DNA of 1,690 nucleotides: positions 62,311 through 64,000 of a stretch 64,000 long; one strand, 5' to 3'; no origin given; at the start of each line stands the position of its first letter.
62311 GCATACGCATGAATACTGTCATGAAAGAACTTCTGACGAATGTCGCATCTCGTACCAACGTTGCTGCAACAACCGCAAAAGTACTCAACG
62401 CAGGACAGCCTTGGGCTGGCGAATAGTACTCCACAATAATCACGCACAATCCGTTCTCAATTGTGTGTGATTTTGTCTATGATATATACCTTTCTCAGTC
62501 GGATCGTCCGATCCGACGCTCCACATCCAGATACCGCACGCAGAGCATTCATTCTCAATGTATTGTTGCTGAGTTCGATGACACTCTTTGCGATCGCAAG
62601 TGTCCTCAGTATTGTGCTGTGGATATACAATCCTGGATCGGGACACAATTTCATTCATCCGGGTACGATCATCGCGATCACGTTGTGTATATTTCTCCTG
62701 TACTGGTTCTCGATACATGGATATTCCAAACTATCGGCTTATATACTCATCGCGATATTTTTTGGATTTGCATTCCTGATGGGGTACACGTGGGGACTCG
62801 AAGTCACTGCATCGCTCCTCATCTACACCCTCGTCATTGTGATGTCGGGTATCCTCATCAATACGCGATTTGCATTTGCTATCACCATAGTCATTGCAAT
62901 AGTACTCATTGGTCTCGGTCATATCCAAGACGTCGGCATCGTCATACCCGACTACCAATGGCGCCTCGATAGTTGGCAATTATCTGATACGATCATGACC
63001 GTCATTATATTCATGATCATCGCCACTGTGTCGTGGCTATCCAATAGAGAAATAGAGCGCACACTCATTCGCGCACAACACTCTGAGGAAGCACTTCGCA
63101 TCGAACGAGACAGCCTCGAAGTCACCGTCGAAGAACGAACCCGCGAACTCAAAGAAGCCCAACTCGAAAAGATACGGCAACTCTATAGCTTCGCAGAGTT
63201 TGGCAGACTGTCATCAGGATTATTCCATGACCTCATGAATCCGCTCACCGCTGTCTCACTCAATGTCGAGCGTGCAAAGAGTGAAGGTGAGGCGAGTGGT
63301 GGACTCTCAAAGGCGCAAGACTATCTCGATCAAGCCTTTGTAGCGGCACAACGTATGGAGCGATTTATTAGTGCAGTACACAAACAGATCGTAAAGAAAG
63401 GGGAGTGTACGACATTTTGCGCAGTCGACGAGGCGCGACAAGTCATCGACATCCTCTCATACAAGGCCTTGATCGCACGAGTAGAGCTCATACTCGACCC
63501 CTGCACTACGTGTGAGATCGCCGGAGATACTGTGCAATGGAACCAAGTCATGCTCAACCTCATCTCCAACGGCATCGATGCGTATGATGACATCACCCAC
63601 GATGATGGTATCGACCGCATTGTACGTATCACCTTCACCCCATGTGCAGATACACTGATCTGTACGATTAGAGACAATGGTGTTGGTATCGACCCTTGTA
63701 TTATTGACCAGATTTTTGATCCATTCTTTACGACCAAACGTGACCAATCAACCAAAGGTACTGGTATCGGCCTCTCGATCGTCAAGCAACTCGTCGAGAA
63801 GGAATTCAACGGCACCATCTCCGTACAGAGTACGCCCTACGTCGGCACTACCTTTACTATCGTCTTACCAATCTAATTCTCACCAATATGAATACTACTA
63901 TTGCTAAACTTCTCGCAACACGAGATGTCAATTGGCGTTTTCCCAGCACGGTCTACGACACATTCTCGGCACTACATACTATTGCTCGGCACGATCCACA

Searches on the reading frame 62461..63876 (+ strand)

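Call 54: search_protein_families(library=pfam, proteins=[window:62461-63876:+], max_evalue=0.00001)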
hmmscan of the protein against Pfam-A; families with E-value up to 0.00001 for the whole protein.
window:62461-63876:+ (471 aa): 1 family
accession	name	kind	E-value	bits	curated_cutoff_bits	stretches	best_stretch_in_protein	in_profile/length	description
PF02518.31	HATPase_c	-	3e-26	92.5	26.4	1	355-470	1-108/111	Histidine kinase-, DNA gyrase B-, and HSP90-like ATPase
